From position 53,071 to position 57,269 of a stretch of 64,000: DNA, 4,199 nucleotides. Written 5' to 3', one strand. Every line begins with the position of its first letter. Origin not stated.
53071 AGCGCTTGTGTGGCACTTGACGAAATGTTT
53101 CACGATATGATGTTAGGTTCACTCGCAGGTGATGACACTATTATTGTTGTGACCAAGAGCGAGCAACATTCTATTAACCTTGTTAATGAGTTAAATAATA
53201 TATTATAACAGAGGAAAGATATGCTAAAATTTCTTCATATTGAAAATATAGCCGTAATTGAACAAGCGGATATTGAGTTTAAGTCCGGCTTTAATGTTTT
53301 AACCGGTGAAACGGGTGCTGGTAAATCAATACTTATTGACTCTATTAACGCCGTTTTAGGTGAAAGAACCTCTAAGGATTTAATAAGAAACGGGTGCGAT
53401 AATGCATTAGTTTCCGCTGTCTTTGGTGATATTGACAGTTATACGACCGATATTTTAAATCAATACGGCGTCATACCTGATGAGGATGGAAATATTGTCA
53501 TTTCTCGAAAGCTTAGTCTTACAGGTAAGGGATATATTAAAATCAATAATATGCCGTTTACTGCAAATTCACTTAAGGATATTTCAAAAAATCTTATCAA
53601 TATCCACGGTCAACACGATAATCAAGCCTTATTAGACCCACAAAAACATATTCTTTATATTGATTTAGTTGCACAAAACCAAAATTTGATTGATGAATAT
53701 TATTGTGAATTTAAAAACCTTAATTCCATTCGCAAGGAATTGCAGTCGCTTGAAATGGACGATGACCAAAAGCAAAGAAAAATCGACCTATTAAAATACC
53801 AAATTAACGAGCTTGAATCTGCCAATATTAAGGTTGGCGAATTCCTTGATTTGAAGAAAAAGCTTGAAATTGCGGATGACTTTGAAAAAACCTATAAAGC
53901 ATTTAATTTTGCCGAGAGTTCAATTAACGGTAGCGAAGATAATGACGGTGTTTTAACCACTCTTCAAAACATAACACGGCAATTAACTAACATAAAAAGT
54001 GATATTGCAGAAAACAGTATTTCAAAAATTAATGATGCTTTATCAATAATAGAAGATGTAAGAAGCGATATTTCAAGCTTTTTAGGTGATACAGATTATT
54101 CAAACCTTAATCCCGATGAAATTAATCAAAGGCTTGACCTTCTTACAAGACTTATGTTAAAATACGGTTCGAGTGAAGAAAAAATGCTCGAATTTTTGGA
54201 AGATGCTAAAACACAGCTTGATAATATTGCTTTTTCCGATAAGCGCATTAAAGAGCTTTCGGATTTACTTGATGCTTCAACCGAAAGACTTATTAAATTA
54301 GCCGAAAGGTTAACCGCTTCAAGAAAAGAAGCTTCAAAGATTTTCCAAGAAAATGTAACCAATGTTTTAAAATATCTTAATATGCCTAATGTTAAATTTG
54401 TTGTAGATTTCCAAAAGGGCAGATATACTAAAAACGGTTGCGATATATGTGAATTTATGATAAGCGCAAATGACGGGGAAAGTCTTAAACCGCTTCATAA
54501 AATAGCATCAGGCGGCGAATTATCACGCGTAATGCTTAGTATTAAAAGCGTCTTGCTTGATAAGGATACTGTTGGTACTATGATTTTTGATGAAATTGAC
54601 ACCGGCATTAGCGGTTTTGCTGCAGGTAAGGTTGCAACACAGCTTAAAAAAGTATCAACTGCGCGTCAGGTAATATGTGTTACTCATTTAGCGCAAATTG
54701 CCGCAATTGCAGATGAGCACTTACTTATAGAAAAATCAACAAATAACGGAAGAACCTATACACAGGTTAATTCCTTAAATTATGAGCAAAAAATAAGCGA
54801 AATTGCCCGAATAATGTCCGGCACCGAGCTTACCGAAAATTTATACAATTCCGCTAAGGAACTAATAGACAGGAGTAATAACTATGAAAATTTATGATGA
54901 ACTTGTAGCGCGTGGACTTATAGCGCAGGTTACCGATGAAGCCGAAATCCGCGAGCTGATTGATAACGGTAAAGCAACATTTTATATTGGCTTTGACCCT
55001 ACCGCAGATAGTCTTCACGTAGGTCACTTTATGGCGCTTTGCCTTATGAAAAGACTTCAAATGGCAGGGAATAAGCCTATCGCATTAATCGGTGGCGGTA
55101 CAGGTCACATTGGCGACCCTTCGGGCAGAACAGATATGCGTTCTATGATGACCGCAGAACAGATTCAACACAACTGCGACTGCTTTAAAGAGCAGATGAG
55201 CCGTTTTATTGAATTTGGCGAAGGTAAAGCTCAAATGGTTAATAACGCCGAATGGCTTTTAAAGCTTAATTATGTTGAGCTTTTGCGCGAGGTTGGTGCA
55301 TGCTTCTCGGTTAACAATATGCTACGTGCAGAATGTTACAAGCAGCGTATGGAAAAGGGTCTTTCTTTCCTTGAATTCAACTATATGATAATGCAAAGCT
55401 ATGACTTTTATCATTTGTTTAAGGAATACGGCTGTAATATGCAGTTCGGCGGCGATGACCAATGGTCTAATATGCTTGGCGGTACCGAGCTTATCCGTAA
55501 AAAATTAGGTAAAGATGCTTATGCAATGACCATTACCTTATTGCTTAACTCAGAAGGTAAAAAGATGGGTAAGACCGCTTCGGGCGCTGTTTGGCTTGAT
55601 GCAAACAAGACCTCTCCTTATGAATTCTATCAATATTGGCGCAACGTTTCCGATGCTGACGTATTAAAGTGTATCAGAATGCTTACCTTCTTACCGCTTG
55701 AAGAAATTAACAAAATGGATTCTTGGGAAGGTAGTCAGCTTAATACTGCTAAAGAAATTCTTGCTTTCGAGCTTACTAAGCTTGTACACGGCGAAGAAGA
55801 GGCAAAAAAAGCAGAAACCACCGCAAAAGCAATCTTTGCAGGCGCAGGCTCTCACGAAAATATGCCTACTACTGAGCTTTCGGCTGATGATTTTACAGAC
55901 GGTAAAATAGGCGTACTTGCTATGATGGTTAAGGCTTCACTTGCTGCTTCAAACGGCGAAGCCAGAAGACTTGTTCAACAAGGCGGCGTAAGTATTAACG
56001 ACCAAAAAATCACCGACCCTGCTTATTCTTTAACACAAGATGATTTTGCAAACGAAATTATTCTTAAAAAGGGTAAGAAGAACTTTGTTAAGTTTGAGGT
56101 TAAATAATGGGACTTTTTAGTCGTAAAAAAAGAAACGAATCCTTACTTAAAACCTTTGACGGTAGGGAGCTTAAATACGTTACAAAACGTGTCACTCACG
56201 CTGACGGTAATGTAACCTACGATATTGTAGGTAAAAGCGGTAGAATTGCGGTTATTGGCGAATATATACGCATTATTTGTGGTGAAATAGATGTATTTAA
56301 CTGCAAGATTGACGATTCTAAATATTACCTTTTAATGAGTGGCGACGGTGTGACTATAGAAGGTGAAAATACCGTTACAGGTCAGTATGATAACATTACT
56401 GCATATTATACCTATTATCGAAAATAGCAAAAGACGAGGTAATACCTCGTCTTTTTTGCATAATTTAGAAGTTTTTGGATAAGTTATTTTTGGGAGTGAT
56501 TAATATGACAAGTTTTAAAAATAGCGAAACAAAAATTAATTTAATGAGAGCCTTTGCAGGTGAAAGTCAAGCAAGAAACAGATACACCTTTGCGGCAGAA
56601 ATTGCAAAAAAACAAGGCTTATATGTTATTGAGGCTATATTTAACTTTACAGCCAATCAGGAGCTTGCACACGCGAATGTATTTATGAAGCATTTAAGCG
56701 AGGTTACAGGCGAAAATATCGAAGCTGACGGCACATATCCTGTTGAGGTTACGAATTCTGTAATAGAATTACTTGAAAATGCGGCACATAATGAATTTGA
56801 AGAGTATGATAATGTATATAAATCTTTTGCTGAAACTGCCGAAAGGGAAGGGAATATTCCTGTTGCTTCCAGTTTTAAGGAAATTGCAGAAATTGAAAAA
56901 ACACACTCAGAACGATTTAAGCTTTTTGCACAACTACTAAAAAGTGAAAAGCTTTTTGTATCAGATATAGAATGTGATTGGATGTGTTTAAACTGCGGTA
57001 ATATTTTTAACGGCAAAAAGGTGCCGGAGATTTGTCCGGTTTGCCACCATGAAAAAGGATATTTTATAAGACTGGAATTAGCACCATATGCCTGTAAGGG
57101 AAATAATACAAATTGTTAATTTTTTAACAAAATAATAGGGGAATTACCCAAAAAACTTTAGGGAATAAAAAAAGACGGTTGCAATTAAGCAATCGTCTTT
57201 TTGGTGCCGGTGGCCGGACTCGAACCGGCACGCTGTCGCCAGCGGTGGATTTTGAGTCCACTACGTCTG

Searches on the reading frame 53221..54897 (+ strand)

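Call 30: search_protein_families(library=ncbifam, proteins=[window:53221-54897:+], max_evalue=0.0001)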
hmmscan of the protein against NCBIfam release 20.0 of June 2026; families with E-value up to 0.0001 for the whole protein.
window:53221-54897:+ (558 aa): 10 families
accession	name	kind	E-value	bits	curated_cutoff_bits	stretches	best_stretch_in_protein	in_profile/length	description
TIGR00634.1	recN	equivalog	1.6e-138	463.1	407.85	1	1-550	1-562/563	DNA repair protein RecN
NF008121.0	PRK10869.1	equivalog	6e-100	335.3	418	1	1-549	1-551/553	DNA repair protein RecN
NF045780.1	TrlF_fam_ATP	equivalog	2.6e-10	39.7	350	1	14-387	301-711/944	TrlF family AAA-like ATPase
TIGR00611.2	recf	equivalog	1e-09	38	172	1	3-72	2-76/339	DNA replication/repair protein RecF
TIGR02169.1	SMC_prok_A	equivalog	1.4e-09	36.2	729.4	1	15-121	16-126/1165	chromosome segregation protein SMC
NF045487.1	ASRP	equivalog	2.5e-09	36.3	300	1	9-282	1-259/593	archaea-specific SMC-related protein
NF041034.1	Rad50_Sulf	equivalog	1.4e-08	33.1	1000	1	5-69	6-74/872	DNA double-strand break repair ATPase Rad50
TIGR04521.1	ECF_ATPase_2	equivalog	1e-06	28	330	0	430-509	146-224/279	energy-coupling factor transporter ATPase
NF002244.0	PRK01156.1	equivalog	5.4e-06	24.8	847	1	3-68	4-73/895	DNA double-strand break repair ATPase Rad50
NF003034.1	PRK03918.1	equivalog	3.5e-05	22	700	0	3-46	4-47/878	DNA double-strand break repair ATPase Rad50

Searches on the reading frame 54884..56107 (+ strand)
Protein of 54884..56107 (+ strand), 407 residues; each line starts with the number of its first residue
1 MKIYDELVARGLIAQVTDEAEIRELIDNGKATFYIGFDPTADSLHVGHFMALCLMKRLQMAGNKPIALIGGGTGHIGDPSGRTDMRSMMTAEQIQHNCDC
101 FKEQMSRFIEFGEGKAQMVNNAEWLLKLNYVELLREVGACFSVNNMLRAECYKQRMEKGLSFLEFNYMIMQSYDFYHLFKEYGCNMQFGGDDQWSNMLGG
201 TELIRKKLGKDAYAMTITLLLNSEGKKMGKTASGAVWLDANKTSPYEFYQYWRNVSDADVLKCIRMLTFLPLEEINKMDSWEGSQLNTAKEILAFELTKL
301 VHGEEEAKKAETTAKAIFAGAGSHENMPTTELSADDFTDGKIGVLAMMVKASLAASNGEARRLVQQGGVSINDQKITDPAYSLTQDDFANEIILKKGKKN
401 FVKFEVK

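Call 30: search_protein_families(library=ncbifam, proteins=[window:54884-56107:+], max_evalue=0.0001)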
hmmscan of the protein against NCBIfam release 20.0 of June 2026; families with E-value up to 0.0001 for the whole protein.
window:54884-56107:+ (407 aa): 2 families
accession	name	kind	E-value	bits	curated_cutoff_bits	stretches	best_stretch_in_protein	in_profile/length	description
TIGR00234.1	tyrS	equivalog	1.7e-125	419.3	113.8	1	3-406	6-405/406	tyrosine--tRNA ligase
NF006330.0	PRK08560.1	equivalog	1.1e-11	44.4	220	1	6-222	8-210/342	tyrosine--tRNA ligase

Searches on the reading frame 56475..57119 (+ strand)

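Call 30: search_protein_families(library=ncbifam, proteins=[window:56475-57119:+], max_evalue=0.0001)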
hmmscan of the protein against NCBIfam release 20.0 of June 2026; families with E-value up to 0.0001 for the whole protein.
window:56475-57119:+ (214 aa): 2 families
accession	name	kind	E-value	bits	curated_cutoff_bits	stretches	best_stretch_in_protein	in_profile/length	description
NF045767.1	RuberyRbr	equivalog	4.1e-60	203.2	200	1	11-198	1-188/194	rubrerythrin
NF045783.1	Nigrythrn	equivalog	3.9e-17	63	340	1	17-197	27-199/202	nigerythrin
